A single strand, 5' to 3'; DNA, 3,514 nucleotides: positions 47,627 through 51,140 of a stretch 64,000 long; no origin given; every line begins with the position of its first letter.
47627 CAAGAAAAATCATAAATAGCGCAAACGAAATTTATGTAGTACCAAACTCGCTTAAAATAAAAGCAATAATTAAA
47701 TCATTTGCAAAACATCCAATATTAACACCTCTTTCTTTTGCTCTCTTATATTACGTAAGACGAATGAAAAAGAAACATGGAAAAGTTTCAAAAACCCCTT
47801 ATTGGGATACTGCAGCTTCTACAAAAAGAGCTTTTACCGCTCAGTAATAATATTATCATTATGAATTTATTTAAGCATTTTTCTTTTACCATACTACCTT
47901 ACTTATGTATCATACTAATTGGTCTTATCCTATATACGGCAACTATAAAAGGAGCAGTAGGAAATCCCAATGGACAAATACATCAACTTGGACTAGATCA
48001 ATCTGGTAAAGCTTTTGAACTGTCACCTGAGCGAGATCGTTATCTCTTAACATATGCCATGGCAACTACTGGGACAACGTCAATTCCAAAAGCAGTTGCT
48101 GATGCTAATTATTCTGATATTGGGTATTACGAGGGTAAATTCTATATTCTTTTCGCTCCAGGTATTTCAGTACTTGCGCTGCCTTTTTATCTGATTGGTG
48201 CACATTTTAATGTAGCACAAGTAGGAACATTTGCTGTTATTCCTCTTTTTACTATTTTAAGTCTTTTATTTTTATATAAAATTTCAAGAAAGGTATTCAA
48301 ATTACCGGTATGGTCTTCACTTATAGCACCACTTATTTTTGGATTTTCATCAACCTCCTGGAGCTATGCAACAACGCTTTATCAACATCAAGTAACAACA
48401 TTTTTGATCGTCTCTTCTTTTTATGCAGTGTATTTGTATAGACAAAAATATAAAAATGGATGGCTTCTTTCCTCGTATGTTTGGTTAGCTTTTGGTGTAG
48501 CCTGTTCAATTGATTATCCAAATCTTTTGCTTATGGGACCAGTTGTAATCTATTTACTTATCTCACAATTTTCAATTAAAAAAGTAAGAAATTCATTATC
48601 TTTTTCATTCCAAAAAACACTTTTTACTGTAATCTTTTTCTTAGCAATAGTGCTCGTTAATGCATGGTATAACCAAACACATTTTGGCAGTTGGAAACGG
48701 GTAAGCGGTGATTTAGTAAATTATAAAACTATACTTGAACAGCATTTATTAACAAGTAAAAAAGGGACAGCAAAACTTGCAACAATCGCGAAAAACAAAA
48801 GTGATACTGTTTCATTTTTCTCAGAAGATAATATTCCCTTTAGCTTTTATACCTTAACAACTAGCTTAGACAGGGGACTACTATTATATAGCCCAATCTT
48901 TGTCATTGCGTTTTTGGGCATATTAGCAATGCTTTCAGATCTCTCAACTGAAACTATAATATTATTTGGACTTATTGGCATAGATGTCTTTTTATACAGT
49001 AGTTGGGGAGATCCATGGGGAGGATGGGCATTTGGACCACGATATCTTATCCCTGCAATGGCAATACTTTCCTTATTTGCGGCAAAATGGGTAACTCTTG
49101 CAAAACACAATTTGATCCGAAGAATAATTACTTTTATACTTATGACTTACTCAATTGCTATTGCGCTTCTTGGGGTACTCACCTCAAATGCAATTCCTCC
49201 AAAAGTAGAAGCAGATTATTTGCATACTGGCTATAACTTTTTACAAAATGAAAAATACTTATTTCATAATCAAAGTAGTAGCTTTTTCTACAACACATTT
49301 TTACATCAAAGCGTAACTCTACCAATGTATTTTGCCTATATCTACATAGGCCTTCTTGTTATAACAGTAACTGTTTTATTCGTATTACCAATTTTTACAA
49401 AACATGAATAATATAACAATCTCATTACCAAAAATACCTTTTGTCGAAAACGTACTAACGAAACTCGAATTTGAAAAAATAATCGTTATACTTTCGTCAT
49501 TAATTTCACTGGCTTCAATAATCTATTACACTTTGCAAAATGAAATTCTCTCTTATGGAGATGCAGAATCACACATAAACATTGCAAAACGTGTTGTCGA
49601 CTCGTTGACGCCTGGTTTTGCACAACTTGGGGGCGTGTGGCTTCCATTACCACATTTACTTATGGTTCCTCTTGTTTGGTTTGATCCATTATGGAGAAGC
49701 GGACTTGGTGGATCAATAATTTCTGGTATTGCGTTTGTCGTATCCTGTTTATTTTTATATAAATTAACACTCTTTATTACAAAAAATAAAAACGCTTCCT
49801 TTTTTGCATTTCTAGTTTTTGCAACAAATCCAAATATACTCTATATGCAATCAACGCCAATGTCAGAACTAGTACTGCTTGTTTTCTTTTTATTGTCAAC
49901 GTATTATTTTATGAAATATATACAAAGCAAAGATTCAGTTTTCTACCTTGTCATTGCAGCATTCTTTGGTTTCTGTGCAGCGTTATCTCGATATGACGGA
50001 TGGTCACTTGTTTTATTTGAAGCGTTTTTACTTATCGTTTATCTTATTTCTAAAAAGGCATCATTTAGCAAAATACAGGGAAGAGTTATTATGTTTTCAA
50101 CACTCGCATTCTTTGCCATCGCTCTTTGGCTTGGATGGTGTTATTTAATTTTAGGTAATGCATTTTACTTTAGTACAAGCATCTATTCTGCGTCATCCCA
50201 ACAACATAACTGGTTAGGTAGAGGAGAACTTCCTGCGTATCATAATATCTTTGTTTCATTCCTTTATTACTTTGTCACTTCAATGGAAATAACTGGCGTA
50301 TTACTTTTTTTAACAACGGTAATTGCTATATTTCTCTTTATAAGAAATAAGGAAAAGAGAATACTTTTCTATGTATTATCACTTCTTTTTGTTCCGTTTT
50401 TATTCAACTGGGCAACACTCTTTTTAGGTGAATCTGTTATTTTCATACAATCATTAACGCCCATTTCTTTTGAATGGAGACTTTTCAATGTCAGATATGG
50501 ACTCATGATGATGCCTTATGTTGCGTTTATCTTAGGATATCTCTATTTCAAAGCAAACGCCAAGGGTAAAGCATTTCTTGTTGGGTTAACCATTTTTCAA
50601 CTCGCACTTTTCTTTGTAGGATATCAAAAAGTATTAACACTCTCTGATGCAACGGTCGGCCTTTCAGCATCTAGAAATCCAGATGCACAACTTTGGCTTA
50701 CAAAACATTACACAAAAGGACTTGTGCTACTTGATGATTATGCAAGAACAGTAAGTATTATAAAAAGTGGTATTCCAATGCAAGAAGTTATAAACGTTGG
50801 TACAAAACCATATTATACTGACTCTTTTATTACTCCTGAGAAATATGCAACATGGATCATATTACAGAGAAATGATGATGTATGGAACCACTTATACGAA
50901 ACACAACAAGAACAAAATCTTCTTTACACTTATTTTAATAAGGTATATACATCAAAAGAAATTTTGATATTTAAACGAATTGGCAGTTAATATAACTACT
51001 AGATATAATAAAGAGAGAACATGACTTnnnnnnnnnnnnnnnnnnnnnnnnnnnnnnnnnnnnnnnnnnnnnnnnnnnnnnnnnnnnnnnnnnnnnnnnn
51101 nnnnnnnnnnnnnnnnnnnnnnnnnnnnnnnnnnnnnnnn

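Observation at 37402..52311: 15-kb envelope glycosylation locus combining a sortase and LAXTG substrate with lipid-linked sugar machinery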

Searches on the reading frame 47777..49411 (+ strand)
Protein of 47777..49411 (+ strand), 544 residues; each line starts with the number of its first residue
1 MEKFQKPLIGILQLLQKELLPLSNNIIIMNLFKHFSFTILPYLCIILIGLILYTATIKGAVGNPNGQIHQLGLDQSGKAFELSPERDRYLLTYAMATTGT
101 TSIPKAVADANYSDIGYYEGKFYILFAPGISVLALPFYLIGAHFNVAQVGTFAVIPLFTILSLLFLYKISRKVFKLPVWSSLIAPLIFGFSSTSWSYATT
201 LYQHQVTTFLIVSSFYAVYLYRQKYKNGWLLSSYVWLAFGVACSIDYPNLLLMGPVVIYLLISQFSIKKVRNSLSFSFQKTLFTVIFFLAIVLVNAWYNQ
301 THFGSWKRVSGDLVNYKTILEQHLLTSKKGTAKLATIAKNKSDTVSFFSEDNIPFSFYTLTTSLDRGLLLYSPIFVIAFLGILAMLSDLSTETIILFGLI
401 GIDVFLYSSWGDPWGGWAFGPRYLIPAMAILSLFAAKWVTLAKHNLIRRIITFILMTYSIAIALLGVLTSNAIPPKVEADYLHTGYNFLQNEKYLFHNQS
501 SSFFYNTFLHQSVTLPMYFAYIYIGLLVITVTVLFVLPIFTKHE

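Call 4: search_protein_families(library=pfam, proteins=[window:47777-49411:+], max_evalue=0.01)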
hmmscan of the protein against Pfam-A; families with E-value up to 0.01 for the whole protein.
window:47777-49411:+ (544 aa): 0 families

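Call 5: search_protein_families(library=ncbifam, proteins=[window:47777-49411:+], max_evalue=0.01)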
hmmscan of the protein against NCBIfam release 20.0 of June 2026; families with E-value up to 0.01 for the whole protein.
window:47777-49411:+ (544 aa): 1 family
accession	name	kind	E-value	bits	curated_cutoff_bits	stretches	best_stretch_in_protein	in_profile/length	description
NF047440.1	LA3751_2_3_fam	subfamily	1.9e-08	33.6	200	2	358-508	273-425/460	LA_3751/LA_3752 family putative glycosyltransferase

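Call 20: search_solved_structures(query=window:47861-49411:+, max_evalue=1)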
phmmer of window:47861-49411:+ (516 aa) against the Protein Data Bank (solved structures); distinct sequences matched with E-value up to 1: 1.
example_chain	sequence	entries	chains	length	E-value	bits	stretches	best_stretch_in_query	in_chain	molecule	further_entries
6pfx_A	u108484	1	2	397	0.3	13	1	405-498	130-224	D-alanyl transferase DltD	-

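Call 23: find_homologous_proteins(query=window:47861-49411:+, max_evalue=0.00001)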
Query window:47861-49411:+ (516 aa): 435 proteins with E <= 0.00001 among 8000 candidates; the best 120 are listed.
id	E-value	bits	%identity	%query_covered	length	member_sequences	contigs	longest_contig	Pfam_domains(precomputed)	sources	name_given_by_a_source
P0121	0.0e+0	1134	100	100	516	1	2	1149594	-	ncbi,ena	-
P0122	6.1e-160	551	51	97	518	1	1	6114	-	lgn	-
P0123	7.4e-159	548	51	95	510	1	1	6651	-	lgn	-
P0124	4.9e-158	545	53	93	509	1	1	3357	-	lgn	-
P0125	1.4e-157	544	52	97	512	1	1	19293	-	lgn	-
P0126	3.0e-155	536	50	99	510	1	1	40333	-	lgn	-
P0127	6.2e-155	535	48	97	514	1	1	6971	-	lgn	-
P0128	8.9e-155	534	48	99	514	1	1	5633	-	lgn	-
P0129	1.3e-154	534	50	97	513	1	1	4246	-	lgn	-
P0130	1.5e-154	534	51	94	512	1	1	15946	-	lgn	-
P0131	5.8e-154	532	49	97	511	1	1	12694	-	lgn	-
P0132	6.5e-154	532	51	97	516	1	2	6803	-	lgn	-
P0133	8.4e-154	531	49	97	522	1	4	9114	-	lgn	-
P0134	8.6e-154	531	49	96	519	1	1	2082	-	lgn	-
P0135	2.7e-153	529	51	97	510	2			-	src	-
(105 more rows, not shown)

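Call 26: search_solved_structures(query=A1, max_evalue=1)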
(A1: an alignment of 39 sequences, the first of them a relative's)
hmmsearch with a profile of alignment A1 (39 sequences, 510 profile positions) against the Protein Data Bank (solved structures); distinct sequences matched with E-value up to 1: 2.
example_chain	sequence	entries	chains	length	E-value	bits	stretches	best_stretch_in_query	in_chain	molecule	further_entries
3a0o_A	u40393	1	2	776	0.82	11.5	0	366-396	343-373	Oligo alginate lyase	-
3afl_A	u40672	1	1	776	0.82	11.5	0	366-396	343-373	Oligo alginate lyase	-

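Call 27: find_related_loci(query=A1, collection=genome_contigs, flank=10000)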
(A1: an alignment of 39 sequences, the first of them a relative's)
Query A1 (516 aa) in genome_contigs; peptide patterns used: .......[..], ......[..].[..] (x = any residue, [..] = any of these).
330 stretches matched a pattern; 312 encode a relative of the query (tblastn E <= 1e-3); the best 80 are kept; 80 distinct loci.
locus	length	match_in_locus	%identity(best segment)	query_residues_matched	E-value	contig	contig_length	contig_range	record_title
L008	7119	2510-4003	50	15-511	3e-161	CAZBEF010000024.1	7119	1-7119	MAG TPA_asm: uncultured Gammaproteobacteria bacterium isolate SRP278252_co2_430 genome assembly, contig: NODE_22539_leng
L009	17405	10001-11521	48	10-516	3e-157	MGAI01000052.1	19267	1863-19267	MAG: Candidatus Roizmanbacteria bacterium RIFCSPLOWO2_01_FULL_37_16 rifcsplowo2_01_scaffold_6673, whole genome shotgun s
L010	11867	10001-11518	47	11-516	2e-156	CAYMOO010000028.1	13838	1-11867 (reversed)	MAG TPA_asm: uncultured Gammaproteobacteria bacterium isolate SRP278252_co2_62 genome assembly, contig: NODE_9243_length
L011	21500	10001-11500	49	11-510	2e-156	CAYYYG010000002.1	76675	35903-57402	MAG TPA_asm: uncultured Gammaproteobacteria bacterium isolate SRP192515_co2_325 genome assembly, contig: NODE_186_length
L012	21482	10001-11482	48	20-514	1e-154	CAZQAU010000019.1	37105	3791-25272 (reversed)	MAG TPA_asm: uncultured Gammaproteobacteria bacterium isolate SRP292972_co1_101 genome assembly, contig: NODE_610_length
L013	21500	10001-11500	48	15-516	4e-153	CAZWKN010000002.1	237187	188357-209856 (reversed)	MAG TPA_asm: uncultured Gammaproteobacteria bacterium isolate SRP192515_co1_359 genome assembly, contig: NODE_20_length_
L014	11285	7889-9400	49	12-516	1e-152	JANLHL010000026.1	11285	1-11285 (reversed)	MAG: Candidatus Roizmanbacteria bacterium isolate P6-16 k99_157541, whole genome shotgun sequence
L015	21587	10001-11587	46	17-516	5e-150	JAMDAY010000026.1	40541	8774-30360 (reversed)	MAG: Patescibacteria group bacterium isolate FK_Sedi_B_Bin.235 NODE_2666_length_40541_cov_40.62, whole genome shotgun se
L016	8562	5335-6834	45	17-516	2e-149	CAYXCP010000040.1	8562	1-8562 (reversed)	MAG TPA_asm: uncultured Gammaproteobacteria bacterium isolate SRP278252_co1_241 genome assembly, contig: NODE_15451_leng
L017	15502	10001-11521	46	10-516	1e-149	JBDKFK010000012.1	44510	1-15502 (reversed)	MAG: Candidatus Parcubacteria bacterium isolate farmington_2019_sw_WHONDRS-S19S_0053_A_bin.38 scaffold_0000192, whole ge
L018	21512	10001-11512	48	15-516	8e-149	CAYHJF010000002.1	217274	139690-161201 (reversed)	MAG TPA_asm: uncultured Candidatus Saccharibacteria bacterium isolate ERP119705_co13_650 genome assembly, contig: NODE_2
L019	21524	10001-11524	48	10-516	1e-148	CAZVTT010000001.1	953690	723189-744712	MAG TPA_asm: uncultured Gammaproteobacteria bacterium isolate SRP292972_co1_32 genome assembly, contig: NODE_3_length_95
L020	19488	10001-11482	48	24-516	2e-148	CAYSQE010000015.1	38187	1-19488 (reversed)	MAG TPA_asm: uncultured Gammaproteobacteria bacterium isolate SRP269290_co1_355 genome assembly, contig: NODE_1109_lengt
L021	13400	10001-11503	47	16-511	2e-148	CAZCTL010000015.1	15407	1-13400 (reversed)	MAG TPA_asm: uncultured Candidatus Saccharibacteria bacterium isolate binchicken_co105_148 genome assembly, contig: NODE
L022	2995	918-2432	47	10-515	1e-155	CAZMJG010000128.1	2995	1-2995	MAG TPA_asm: uncultured Gammaproteobacteria bacterium isolate SRP199154_co2_110 genome assembly, contig: NODE_27435_leng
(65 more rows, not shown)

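Call 32: predict_structure(alignment_id=A1)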
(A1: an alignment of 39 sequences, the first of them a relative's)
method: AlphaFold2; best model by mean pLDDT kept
length: 516 residues; sequences in the alignment: 39
mean_pLDDT: 90.1   pTM: 0.92
mean pLDDT of the five models: 90.1, 89.1, 86.5, 85.2, 85.1
residues with pLDDT >= 90: 362; 70-90: 113; 50-70: 32; < 50: 9
segments of 3 or more residues with pLDDT < 50: 317-322
pLDDT, mean of each block of 10 residues (from residue 1): 57 97 98 87 69 78 95 94 89 93 97 97 97 99 96 98 97 95 98 92 96 93 96 86 71 87 94 92 90 90 88 59 65 89 97 93 96 93 72 93 98 94 98 97 87 87 95 95 98 98 97 73
secondary structure, 60 per line:
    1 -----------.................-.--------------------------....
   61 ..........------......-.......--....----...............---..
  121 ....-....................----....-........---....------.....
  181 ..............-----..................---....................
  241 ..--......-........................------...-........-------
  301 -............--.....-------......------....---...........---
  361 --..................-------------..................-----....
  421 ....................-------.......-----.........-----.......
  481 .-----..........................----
elements in order: H12-28 H57-70 H77-82 E87-90 E93-96 H101-115 H119-124 H126-145 H150-153 H155-162 H166-169 H176-194 H200-217 H221-236 E237-242 E245-250 H252-275 H288-293 H302-313 H316-320 H328-333 H340-343 H347-357 H363-380 H394-411 H417-440 H448-454 H460-468 H475-481 H487-512

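Call 36: fold_search(model_id=the predicted structure, library=pdb)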
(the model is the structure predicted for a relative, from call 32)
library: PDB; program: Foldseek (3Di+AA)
matches with E <= 10: 304; with E <= 0.001: 14
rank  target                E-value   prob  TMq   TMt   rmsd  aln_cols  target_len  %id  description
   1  7e9s_A                1.0e-05  1.00  0.43  0.28  18.0       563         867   12  Archaeal oligosaccharyltransferase AglB from Archaeoglobus fulgidus in complex with an inhibitory peptide and a dolich (released 2021-09-08)
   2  9n9j_I                3.1e-05  1.00  0.43  0.33  17.6       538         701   11  Structure of a GRP94 folding intermediate engaged with a CCDC134- and FKBP11-bound secretory translocon (released 2025-11-19)
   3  5f15                  3.9e-05  1.00  0.43  0.41  14.4       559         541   10  Crystal Structure of ArnT from Cupriavidus metallidurans bound to Undecaprenyl phosphate (released 2016-02-17)
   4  8pn9_A                4.4e-05  1.00  0.48  0.39  14.9       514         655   11  Structure of human oligosaccharyltransferase OST-A complex bound to NGI-1 (released 2024-05-08)
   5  6ftg_5                6.3e-05  1.00  0.46  0.38  14.8       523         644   11  Subtomogram average of OST-containing ribosome-translocon complexes from canine rough microsomal membranes (released 2018-03-21)
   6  5ezm                  6.3e-05  1.00  0.41  0.40  12.3       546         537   12  Crystal Structure of ArnT from Cupriavidus metallidurans in the apo state (released 2016-02-17)
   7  6s7t_A                6.3e-05  1.00  0.44  0.33  14.5       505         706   11  Cryo-EM structure of human oligosaccharyltransferase complex OST-B (released 2019-12-18)
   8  8b6l_I                7.1e-05  1.00  0.46  0.36  13.4       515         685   13  Subtomogram average of the human Sec61-TRAP-OSTA-translocon (released 2022-12-07)
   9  8age_A                1.2e-04  1.00  0.46  0.38  13.3       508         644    9  Structure of yeast oligosaccharylransferase complex with acceptor peptide bound (released 2022-12-07)
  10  7oci_F                1.2e-04  1.00  0.44  0.37  12.7       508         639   11  Cryo-EM structure of yeast Ost6p containing oligosaccharyltransferase complex (released 2022-02-16)
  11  9i5k_A                1.8e-04  1.00  0.50  0.52   8.3       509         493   12  Structure of the Chaetomium thermophilum Pmt4 homodimer (C2 symmetry) (released 2025-12-24)
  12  8agc_A                1.9e-04  1.00  0.46  0.35  15.1       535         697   11  Structure of yeast oligosaccharylransferase complex with lipid-linked oligosaccharide and non-acceptor peptide bound (released 2022-12-07)
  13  6ezn_F                2.9e-04  1.00  0.44  0.36  12.9       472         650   10  Cryo-EM structure of the yeast oligosaccharyltransferase (OST) complex (released 2018-01-17)
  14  7bvc_A                3.9e-04  1.00  0.45  0.24  16.3       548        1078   10  Cryo-EM structure of Mycobacterium smegmatis arabinosyltransferase EmbA-EmbB-AcpM2 in complex with ethambutol (released 2020-04-29)
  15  8agb_A                1.5e-03  1.00  0.40  0.33  14.8       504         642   11  Structure of yeast oligosaccharylransferase complex with lipid-linked oligosaccharide bound (released 2022-12-07)
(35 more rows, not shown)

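Call 43: search_protein_families(library=pfam, proteins=[window:47861-49411:+], max_evalue=5)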
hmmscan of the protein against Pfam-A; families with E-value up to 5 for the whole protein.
window:47861-49411:+ (516 aa): 1 family
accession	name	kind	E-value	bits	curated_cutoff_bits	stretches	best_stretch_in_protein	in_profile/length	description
PF14004.11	DUF4227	-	0.055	13.9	27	1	253-274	14-35/71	Protein of unknown function (DUF4227)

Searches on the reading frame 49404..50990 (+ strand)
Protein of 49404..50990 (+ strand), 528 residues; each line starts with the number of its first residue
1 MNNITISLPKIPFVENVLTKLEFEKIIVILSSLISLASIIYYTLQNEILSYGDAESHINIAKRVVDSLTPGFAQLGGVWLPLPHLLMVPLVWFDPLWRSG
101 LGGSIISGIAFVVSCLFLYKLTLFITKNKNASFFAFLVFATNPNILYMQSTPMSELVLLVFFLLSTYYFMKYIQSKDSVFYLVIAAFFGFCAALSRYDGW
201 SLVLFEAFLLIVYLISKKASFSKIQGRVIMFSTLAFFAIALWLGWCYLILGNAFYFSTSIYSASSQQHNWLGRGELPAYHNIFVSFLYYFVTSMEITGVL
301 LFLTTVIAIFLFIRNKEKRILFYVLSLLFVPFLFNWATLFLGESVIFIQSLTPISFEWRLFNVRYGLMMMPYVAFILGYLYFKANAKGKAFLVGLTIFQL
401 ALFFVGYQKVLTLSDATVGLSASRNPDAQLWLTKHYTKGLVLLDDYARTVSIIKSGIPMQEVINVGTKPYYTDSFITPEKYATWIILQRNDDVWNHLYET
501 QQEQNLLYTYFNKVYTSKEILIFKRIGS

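Call 4: search_protein_families(library=pfam, proteins=[window:49404-50990:+], max_evalue=0.01)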
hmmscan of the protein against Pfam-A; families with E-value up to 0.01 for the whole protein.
window:49404-50990:+ (528 aa): 1 family
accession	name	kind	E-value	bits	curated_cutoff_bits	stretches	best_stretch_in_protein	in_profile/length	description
PF13231.12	PMT_2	-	3.2e-06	27.9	26.1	1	103-245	24-160/160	Dolichyl-phosphate-mannose-protein mannosyltransferase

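Call 5: search_protein_families(library=ncbifam, proteins=[window:49404-50990:+], max_evalue=0.01)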
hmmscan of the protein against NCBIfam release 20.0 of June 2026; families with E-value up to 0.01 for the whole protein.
window:49404-50990:+ (528 aa): 0 families

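Call 21: search_solved_structures(query=window:49404-50990:+, max_evalue=1)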
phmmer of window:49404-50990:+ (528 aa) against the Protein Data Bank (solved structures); distinct sequences matched with E-value up to 1: 0.

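Call 75: search_protein_families(library=pfam, alignment_id=A4, max_evalue=0.01)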
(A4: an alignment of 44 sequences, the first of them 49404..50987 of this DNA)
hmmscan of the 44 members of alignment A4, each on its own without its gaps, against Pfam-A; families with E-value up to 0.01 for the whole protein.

A. member 1, window:49404-50987:+ (528 aa): 1 family
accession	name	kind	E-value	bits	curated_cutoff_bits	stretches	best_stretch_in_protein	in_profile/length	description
PF13231.12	PMT_2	-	3.2e-06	27.9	26.1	1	103-245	24-160/160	Dolichyl-phosphate-mannose-protein mannosyltransferase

B. families by the number of members that match (of 44 scanned): 6 families
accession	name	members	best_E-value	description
PF13231.12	PMT_2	18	9.9e-09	Dolichyl-phosphate-mannose-protein mannosyltransferase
PF02366.24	PMT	2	0.00016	Dolichyl-phosphate-mannose-protein mannosyltransferase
PF11992.13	TgpA_N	1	0.0013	TgpA N-terminal domain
PF12794.12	MscS_TM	1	0.0019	Mechanosensitive ion channel inner membrane domain 1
PF04932.20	Wzy_C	1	0.0037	O-Antigen ligase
PF01810.24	LysE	1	0.0038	LysE type translocator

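Call 76: search_solved_structures(query=A4, max_evalue=1)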
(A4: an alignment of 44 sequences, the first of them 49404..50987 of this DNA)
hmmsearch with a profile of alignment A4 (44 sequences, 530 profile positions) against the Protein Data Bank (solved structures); distinct sequences matched with E-value up to 1: 0.
